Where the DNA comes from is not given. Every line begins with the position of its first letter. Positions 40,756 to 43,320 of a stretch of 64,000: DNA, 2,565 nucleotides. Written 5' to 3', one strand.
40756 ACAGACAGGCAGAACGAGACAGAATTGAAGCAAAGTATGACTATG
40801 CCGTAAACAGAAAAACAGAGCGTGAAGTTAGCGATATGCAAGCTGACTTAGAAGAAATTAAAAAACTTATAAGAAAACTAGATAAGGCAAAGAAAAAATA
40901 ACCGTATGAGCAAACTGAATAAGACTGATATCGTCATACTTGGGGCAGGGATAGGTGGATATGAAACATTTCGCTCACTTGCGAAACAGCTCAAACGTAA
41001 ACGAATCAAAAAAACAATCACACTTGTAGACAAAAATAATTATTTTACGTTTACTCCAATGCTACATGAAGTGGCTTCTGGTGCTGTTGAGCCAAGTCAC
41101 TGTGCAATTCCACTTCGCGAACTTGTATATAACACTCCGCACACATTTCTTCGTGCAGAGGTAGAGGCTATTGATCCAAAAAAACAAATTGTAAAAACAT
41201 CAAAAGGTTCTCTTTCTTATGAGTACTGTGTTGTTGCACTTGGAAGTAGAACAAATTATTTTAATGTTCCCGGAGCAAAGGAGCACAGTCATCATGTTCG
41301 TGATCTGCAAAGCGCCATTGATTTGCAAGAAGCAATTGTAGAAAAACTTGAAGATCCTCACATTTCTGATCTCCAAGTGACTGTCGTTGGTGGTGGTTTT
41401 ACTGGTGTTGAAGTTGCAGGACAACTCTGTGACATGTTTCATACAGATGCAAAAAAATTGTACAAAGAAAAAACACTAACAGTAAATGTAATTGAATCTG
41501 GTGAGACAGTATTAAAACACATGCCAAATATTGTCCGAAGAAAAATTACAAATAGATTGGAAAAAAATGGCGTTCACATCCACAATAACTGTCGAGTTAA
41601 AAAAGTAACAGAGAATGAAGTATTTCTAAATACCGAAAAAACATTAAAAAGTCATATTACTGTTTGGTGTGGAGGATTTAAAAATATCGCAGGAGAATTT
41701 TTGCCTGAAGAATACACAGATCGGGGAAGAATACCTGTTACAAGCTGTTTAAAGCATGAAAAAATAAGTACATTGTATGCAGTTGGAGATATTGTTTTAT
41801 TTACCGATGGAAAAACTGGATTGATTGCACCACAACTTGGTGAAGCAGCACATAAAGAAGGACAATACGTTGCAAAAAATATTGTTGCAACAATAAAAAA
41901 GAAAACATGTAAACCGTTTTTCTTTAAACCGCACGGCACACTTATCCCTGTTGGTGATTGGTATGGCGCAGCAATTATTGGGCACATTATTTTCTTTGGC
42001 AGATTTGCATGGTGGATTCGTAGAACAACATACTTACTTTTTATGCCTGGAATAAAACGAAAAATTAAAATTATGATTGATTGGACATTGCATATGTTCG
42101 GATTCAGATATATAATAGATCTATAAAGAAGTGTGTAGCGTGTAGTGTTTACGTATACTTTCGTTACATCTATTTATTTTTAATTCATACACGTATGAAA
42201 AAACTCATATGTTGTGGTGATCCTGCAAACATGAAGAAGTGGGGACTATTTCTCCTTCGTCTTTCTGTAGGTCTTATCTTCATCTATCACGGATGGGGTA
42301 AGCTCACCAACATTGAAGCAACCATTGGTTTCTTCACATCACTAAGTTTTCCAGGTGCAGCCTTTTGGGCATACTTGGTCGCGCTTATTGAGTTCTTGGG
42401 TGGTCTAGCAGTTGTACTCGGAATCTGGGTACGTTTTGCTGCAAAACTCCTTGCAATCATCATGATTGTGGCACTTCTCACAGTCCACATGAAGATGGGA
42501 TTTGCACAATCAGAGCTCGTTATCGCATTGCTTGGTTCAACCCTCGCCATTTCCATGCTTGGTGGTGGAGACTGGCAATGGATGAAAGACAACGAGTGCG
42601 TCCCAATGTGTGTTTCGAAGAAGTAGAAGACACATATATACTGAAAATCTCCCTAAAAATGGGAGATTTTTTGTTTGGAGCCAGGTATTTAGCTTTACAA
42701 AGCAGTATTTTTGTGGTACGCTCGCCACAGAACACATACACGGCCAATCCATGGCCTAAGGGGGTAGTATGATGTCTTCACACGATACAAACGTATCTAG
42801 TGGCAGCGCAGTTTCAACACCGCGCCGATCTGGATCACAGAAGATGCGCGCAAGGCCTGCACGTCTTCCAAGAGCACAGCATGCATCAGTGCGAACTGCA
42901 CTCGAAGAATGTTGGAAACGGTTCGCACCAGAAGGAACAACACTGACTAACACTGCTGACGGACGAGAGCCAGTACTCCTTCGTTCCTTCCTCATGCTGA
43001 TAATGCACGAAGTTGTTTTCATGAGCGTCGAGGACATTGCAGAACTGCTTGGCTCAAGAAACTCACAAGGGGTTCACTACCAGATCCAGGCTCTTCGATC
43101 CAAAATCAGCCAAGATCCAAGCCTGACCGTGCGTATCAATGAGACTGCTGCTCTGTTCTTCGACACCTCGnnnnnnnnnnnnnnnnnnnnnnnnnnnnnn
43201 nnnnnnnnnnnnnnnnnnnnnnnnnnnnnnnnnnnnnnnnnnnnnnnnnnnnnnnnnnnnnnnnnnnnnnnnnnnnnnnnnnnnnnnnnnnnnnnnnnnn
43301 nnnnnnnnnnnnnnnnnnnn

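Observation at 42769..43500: Foreign-looking protein made only of two DnaA domain-IV HTH repeats, a candidate DnaA-box competitor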

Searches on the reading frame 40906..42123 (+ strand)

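Call 16: search_protein_families(library=pfam, proteins=[window:40906-42123:+], max_evalue=0.001)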
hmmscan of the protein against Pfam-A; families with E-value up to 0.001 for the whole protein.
window:40906-42123:+ (406 aa): 5 families
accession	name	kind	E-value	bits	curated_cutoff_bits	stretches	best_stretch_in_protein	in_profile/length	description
PF07992.20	Pyr_redox_2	-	1.7e-42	146.3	26.1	1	8-317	2-289/291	Pyridine nucleotide-disulphide oxidoreductase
PF00070.33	Pyr_redox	-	5.2e-13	49.8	22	1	158-238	2-70/82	Pyridine nucleotide-disulphide oxidoreductase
PF13738.12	Pyr_redox_3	-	1.7e-09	37.8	30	1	83-263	101-272/305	Pyridine nucleotide-disulphide oxidoreductase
PF01266.30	DAO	-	1.2e-06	28.8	27.9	0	214-265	155-213/353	FAD dependent oxidoreductase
PF13454.12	NAD_binding_9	-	0.00024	21.6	21.8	0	160-198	2-32/155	FAD-NAD(P)-binding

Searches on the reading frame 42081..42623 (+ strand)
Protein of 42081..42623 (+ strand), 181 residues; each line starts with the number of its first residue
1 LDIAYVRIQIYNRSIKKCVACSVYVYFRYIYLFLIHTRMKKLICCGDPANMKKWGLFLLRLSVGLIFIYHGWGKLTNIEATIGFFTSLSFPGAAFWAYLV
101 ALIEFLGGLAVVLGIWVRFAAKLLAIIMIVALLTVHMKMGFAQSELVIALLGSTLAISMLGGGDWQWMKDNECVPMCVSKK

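Call 16: search_protein_families(library=pfam, proteins=[window:42081-42623:+], max_evalue=0.001)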
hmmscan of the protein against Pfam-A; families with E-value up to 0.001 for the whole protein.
window:42081-42623:+ (181 aa): 2 families
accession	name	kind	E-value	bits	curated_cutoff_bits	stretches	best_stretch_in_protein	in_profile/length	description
PF07681.17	DoxX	-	7.4e-23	81.4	23.6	1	55-136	1-84/85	DoxX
PF07291.16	MauE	-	8.1e-06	26.6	27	1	53-133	2-85/128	Methylamine utilisation protein MauE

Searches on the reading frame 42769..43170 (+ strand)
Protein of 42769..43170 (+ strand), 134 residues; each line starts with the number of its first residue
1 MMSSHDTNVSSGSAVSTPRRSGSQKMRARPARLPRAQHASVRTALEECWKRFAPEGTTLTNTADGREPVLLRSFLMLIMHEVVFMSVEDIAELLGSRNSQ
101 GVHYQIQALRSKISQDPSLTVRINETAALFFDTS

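Call 18: search_protein_families(library=pfam, proteins=[window:42769-43170:+], max_evalue=10)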
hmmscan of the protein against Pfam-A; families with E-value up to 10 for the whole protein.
seq(134 aa): 2 families
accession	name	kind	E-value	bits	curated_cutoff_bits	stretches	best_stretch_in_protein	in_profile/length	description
PF08299.17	Bac_DnaA_C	-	0.04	14.4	31.5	1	66-106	26-66/69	Bacterial dnaA protein helix-turn-helix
PF12840.13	HTH_20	-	0.086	13.3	27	1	85-110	19-43/51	Helix-turn-helix domain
